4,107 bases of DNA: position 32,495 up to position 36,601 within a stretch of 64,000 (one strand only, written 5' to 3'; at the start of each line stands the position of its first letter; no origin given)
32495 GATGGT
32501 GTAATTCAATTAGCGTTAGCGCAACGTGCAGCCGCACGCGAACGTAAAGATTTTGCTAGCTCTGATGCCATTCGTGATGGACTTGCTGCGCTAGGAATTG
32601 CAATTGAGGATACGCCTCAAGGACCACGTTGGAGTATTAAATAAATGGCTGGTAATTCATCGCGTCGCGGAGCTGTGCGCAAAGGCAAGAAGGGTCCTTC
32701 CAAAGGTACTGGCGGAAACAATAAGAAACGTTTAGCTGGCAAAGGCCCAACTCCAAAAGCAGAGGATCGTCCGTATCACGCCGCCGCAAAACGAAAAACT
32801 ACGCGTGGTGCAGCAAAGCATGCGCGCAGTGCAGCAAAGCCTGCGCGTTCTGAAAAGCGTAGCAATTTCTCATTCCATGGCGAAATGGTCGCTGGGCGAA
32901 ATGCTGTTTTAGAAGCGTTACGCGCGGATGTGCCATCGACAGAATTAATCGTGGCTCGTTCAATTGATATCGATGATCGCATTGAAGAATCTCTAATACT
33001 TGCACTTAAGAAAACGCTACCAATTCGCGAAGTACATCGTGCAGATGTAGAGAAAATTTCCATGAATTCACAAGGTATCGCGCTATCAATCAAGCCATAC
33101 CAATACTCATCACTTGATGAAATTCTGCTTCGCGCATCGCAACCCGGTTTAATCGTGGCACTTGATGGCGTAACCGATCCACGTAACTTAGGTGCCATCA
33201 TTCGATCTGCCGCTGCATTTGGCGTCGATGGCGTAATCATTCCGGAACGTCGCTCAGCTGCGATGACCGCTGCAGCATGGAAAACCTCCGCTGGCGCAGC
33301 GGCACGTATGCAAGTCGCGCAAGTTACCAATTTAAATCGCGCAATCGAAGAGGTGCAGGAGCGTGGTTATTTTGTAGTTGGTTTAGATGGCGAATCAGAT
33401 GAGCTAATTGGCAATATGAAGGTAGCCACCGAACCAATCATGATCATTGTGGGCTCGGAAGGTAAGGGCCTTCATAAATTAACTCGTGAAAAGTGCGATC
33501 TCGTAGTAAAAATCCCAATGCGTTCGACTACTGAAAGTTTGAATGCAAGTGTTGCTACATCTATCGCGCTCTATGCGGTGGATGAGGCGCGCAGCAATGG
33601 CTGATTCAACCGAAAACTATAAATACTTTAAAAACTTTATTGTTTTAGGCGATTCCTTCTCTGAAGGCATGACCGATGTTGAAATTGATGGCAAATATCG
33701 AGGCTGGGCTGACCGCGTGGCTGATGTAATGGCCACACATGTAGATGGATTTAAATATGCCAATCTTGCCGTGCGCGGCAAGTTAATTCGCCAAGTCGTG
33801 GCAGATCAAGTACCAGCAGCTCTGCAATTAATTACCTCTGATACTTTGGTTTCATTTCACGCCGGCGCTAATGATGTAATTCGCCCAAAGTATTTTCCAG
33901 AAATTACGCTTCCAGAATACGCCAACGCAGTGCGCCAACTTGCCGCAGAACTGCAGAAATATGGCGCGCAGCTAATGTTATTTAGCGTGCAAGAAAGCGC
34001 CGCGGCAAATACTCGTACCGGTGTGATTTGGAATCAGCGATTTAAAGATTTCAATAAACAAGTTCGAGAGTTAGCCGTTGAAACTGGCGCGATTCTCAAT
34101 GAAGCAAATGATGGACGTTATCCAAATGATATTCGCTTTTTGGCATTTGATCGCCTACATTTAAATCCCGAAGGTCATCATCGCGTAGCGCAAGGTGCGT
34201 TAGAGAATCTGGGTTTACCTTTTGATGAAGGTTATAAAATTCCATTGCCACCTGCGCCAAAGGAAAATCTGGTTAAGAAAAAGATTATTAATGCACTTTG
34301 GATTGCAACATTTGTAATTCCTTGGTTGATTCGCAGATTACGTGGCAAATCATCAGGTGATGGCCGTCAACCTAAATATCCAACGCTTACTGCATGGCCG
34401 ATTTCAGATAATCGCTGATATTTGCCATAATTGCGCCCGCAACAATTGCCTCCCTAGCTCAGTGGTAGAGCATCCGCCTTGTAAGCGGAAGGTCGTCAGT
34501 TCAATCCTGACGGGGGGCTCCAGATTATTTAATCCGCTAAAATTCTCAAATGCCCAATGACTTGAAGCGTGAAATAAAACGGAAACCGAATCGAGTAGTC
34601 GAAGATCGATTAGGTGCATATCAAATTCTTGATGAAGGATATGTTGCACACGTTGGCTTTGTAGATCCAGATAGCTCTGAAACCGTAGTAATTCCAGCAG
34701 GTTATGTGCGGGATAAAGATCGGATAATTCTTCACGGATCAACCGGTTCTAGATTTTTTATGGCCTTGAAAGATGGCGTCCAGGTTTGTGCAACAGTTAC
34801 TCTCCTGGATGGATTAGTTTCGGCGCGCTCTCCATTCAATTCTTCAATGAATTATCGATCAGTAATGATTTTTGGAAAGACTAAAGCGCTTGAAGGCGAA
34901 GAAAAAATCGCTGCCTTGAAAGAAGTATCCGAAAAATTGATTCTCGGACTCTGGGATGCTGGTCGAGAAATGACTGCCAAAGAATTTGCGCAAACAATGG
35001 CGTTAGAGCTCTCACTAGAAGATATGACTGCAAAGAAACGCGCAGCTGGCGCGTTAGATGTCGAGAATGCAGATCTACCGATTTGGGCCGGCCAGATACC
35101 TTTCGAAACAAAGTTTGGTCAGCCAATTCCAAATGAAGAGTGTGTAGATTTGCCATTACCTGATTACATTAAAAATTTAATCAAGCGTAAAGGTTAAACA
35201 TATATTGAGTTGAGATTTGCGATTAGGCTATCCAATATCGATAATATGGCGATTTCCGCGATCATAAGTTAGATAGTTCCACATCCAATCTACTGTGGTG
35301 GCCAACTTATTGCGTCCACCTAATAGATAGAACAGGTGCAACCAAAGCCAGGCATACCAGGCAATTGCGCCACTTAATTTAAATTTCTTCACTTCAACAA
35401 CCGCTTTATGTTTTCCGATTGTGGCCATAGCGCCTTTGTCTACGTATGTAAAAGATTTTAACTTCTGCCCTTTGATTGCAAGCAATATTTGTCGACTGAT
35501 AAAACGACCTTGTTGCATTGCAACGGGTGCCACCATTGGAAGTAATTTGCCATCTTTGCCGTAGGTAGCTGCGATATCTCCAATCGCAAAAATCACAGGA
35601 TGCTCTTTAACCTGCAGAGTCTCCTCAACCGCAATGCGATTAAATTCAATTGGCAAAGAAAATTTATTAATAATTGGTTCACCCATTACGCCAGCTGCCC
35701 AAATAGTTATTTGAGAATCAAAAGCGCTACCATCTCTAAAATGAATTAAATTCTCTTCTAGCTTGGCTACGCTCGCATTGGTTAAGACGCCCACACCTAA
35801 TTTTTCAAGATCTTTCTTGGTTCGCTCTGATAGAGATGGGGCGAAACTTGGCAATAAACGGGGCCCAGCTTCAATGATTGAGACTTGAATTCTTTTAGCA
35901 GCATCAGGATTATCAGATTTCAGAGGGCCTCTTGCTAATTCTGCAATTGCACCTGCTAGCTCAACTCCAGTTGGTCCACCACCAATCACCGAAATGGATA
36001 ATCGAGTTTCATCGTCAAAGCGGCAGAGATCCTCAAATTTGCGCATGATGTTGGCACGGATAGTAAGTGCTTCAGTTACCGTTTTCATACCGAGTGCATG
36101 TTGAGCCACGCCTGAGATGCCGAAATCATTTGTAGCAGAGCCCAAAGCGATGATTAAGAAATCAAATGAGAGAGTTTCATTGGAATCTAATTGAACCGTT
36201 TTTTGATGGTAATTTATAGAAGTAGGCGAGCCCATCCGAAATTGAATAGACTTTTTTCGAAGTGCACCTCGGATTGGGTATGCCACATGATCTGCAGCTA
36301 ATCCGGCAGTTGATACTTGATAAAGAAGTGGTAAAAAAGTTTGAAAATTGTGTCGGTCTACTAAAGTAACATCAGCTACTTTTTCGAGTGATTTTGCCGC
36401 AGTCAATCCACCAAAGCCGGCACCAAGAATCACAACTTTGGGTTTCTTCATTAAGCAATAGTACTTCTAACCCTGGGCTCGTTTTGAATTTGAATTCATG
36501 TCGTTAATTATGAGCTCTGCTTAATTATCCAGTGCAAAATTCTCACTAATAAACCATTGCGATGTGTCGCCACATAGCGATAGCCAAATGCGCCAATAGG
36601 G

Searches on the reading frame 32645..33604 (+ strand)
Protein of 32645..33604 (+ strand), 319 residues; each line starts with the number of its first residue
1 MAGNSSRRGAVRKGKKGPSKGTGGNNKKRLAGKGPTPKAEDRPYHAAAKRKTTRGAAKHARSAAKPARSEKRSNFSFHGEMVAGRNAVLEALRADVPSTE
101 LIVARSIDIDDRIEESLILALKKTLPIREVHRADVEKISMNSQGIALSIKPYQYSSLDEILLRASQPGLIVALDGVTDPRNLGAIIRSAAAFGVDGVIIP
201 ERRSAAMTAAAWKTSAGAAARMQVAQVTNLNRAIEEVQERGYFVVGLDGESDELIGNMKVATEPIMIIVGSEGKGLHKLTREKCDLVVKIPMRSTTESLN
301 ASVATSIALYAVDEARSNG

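Call 5: search_protein_families(library=pfam, proteins=[window:32645-33604:+], max_evalue=0.01)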
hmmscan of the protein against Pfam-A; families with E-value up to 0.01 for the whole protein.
window:32645-33604:+ (319 aa): 2 families
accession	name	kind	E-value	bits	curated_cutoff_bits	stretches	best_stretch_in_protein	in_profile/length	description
PF00588.24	SpoU_methylase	-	7e-41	140.1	29.7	1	169-310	2-142/142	SpoU rRNA Methylase family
PF08032.17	SpoU_sub_bind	-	1.6e-12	48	22.8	1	82-154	2-75/76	RNA 2'-O ribose methyltransferase substrate binding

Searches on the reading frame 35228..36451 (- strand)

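Call 22: search_protein_families(library=pfam, proteins=[window:35228-36451:-], max_evalue=0.00001)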
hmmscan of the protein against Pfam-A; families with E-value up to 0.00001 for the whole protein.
window:35228-36451:- (407 aa): 3 families
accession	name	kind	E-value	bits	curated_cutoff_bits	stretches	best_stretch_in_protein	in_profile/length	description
PF07992.20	Pyr_redox_2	-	1.4e-47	163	26.1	1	5-315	2-291/291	Pyridine nucleotide-disulphide oxidoreductase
PF00070.33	Pyr_redox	-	1.4e-15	58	22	1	153-234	2-69/82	Pyridine nucleotide-disulphide oxidoreductase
PF22366.1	NDH2_C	-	2.7e-07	31.1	27.7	1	339-394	2-58/62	NDH2 C-terminal domain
